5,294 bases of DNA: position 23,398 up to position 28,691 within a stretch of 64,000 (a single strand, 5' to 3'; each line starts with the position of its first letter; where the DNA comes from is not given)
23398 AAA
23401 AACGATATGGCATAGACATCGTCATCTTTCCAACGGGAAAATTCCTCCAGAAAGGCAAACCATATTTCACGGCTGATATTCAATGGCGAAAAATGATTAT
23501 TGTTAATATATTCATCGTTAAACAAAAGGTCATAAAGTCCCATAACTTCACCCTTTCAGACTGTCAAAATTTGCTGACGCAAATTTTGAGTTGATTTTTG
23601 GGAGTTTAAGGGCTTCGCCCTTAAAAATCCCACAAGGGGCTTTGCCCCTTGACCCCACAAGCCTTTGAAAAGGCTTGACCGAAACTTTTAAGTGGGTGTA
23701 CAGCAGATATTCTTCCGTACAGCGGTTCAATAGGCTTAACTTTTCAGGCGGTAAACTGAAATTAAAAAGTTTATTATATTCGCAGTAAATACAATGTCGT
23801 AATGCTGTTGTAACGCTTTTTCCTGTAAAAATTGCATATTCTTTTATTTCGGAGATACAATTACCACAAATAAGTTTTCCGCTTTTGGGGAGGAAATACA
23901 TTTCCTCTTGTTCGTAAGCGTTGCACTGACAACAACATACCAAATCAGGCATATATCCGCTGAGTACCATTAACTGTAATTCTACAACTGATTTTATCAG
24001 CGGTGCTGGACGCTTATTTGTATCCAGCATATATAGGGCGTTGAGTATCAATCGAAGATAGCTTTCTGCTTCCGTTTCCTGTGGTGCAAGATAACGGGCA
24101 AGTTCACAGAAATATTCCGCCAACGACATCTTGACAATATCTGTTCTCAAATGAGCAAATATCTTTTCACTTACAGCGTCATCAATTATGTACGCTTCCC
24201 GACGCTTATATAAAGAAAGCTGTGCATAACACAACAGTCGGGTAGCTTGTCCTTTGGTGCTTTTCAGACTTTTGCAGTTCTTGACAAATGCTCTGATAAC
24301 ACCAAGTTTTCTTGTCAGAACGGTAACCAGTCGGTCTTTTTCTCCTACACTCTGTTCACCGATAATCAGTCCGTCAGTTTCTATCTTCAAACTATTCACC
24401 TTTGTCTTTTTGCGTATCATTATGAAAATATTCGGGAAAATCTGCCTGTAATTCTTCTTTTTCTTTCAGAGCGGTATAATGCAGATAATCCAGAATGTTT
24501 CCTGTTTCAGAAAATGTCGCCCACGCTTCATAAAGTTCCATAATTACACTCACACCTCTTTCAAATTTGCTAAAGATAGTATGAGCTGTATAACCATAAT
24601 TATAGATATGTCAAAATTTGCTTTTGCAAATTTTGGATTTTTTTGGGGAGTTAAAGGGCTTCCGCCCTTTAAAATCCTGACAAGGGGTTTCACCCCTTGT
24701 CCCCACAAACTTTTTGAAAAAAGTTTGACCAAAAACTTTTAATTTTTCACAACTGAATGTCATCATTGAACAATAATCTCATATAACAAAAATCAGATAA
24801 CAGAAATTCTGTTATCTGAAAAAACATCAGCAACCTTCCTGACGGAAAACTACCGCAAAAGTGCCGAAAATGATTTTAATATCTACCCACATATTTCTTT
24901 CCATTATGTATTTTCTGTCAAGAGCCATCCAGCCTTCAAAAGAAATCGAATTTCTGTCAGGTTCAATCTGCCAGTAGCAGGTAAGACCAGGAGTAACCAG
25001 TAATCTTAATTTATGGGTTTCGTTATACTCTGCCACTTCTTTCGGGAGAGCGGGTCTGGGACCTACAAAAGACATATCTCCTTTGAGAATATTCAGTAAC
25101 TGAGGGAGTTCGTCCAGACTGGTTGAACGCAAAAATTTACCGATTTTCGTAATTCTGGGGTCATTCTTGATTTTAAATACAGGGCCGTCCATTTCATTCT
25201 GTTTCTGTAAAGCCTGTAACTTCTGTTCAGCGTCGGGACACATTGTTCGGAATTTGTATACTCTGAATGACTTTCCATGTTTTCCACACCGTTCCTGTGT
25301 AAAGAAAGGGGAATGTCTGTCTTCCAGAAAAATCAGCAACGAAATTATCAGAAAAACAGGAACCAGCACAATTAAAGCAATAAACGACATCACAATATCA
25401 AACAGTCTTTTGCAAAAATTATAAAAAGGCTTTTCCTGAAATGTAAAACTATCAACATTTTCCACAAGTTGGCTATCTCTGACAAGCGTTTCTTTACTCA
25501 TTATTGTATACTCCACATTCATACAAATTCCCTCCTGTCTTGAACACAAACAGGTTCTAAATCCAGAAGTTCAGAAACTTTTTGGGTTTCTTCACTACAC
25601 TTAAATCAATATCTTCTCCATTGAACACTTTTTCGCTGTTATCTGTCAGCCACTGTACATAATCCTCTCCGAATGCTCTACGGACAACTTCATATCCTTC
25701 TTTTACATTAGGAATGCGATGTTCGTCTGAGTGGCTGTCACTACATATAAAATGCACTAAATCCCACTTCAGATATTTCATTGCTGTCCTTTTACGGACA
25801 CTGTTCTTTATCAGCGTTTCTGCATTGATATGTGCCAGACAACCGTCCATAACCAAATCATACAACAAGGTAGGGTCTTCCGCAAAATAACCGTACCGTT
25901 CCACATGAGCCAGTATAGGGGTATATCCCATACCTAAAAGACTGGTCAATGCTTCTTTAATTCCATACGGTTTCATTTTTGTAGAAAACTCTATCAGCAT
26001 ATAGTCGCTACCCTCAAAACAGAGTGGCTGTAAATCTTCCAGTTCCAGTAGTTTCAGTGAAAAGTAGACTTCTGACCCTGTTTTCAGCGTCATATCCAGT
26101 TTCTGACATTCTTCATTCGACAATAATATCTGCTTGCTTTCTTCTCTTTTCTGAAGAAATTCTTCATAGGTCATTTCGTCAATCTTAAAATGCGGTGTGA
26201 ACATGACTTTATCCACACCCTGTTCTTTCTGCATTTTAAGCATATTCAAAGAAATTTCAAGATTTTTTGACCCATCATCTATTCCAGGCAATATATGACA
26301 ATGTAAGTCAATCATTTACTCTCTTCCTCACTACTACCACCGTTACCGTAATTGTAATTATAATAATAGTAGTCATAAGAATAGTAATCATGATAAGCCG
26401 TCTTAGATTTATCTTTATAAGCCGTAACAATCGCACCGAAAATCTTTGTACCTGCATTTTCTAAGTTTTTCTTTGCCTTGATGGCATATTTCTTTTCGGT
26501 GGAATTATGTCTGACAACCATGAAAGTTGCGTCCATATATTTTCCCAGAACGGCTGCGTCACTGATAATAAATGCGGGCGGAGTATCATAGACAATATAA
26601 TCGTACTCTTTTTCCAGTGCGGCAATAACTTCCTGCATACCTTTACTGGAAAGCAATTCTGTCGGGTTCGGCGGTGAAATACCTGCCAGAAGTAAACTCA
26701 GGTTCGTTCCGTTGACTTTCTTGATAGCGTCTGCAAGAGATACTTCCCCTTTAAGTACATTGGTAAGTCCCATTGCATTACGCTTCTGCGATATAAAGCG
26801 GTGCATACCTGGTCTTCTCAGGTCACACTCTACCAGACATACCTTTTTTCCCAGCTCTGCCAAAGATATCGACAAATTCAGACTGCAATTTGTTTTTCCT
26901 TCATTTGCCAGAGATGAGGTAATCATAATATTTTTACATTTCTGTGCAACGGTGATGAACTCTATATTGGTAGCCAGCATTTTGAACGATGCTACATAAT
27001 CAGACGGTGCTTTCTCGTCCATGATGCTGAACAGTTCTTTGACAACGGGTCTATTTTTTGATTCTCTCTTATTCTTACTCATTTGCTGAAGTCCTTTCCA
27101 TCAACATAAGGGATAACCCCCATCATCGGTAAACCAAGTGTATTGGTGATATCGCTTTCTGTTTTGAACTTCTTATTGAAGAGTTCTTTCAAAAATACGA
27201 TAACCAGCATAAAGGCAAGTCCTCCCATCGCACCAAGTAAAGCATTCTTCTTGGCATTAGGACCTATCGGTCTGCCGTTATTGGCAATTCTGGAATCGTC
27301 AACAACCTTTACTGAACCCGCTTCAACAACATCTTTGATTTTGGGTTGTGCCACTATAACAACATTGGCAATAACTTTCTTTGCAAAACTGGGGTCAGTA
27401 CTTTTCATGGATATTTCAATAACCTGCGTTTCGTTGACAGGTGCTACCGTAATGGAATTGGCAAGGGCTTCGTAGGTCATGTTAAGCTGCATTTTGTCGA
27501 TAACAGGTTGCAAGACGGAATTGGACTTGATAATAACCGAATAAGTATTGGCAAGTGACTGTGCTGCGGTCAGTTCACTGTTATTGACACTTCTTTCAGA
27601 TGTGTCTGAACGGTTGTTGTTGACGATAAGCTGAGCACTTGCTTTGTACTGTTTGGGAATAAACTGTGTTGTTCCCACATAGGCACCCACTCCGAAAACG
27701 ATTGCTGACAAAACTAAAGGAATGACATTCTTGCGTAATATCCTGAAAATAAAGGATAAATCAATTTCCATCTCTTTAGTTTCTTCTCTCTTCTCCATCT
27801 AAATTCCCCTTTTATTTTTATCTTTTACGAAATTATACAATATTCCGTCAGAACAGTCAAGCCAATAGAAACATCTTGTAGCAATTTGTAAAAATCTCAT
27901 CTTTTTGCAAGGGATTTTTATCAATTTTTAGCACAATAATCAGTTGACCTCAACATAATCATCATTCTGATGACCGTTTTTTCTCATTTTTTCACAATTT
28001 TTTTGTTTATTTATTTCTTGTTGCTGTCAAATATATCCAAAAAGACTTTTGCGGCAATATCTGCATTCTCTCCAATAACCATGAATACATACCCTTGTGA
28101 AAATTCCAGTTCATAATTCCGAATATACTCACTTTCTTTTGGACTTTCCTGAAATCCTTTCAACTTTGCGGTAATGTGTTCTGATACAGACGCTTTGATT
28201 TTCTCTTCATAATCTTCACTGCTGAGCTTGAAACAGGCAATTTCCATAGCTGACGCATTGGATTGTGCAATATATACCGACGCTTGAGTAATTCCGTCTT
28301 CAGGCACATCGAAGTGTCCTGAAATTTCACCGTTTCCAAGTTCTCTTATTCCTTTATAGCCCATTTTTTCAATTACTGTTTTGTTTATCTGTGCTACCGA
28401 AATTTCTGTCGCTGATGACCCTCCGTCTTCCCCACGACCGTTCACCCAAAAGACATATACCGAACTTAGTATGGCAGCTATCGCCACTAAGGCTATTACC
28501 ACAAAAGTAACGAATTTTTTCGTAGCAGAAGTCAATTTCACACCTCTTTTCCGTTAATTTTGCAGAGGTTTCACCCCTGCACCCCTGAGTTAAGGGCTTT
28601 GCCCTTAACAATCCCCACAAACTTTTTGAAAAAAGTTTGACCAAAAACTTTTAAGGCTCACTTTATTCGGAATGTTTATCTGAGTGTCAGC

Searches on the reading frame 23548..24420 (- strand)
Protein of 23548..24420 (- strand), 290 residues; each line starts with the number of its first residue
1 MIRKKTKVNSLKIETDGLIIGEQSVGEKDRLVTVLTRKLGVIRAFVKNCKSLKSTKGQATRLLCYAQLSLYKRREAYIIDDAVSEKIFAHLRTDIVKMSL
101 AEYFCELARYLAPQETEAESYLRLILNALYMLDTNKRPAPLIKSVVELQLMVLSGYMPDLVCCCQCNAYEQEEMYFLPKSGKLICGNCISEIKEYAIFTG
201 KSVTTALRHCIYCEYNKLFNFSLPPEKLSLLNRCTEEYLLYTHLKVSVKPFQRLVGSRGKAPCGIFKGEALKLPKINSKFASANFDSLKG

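Call 8: search_protein_families(library=pfam, proteins=[window:23548-24420:-])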
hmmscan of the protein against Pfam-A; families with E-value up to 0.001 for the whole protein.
window:23548-24420:- (290 aa): 2 families
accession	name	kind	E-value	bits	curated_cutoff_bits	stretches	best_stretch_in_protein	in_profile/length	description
PF02565.21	RecO_C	-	1.8e-21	77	22.1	1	92-241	1-147/157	Recombination protein O C terminal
PF11967.14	RecO_N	-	4.1e-13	49.6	27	1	13-82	4-74/80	Recombination protein O N terminal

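Call 50: find_homologous_proteins(query=window:23548-24420:-, max_evalue=1e-40)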
Query window:23548-24420:- (290 aa): 590 proteins with E <= 1e-40 among 1155 candidates; the best 120 are listed.
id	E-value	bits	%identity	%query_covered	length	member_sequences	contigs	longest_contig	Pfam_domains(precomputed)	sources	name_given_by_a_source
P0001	1.2e-152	526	98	83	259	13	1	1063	PF11967.15,PF02565.22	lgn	-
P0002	4.9e-121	422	81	80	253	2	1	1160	PF11967.15,PF02565.22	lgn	-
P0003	1.6e-118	414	77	81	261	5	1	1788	PF11967.15,PF02565.22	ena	-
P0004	3.3e-99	350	67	80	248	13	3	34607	PF11967.15,PF02565.22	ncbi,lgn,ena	ncbi:MAG: DNA repair protein RecO [Acutalibacteraceae bacterium]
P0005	4.7e-99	350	67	79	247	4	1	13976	PF11967.15,PF02565.22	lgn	-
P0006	9.1e-98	346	68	80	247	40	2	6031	PF11967.15,PF02565.22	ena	-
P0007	7.0e-96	339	62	86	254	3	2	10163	PF11967.15,PF02565.22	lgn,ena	-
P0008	8.4e-96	339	66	80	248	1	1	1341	PF11967.15,PF02565.22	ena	-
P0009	1.6e-95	338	67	79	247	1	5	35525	PF11967.15,PF02565.22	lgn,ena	-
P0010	1.7e-95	338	67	79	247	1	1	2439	PF11967.15,PF02565.22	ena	-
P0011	2.8e-95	337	66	79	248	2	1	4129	PF11967.15,PF02565.22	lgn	-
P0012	8.4e-95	336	67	79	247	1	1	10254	PF11967.15,PF02565.22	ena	-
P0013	9.8e-95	336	67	79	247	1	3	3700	PF11967.15,PF02565.22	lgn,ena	-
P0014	9.9e-95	336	66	79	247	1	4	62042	PF11967.15,PF02565.22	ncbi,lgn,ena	-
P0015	1.1e-94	335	64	80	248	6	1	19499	PF11967.15,PF02565.22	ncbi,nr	ncbi:MAG: DNA repair protein RecO [Acutalibacteraceae bacterium]|nr:DNA repair protein RecO [Acutali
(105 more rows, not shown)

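Call 91: find_encoding_contigs(protein=P0003, flank=2000, max_places=3)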
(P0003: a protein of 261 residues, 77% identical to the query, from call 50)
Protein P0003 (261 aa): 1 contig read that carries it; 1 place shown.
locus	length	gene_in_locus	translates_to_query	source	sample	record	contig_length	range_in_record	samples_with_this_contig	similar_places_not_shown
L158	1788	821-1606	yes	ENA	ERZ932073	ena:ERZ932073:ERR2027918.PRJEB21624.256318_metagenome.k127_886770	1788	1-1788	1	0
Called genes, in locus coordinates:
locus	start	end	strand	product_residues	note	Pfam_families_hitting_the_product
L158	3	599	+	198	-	?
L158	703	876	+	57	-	-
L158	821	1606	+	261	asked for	PF11967:RecO_N, PF02565:RecO_C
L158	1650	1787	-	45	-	?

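Call 92: find_encoding_contigs(protein=P0002, flank=2000, max_places=3)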
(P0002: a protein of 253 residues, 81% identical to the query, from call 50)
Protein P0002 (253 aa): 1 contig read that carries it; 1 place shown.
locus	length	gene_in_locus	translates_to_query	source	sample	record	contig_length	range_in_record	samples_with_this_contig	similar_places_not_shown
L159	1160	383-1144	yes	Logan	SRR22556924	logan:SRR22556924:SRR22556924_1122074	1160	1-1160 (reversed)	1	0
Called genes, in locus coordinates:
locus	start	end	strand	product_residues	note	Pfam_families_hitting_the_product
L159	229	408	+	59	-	-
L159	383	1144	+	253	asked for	PF11967:RecO_N, PF02565:RecO_C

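Call 93: find_encoding_contigs(protein=P0001, flank=2000, max_places=3)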
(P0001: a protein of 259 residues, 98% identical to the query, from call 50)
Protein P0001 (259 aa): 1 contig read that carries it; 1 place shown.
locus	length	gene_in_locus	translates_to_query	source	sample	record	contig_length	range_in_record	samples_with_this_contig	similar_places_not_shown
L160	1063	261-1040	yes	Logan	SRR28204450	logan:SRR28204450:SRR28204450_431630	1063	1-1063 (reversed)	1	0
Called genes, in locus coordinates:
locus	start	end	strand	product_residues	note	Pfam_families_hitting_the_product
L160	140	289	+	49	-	-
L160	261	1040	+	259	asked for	PF11967:RecO_N, PF02565:RecO_C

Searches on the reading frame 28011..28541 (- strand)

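Call 29: search_protein_families(library=pfam, proteins=[window:28011-28541:-], max_evalue=0.00001)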
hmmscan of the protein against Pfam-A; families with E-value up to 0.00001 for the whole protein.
window:28011-28541:- (176 aa): 1 family
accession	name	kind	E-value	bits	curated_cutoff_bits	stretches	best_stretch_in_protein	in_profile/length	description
PF14270.11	DUF4358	-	5.4e-16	59.1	25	1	61-156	4-101/102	Domain of unknown function (DUF4358)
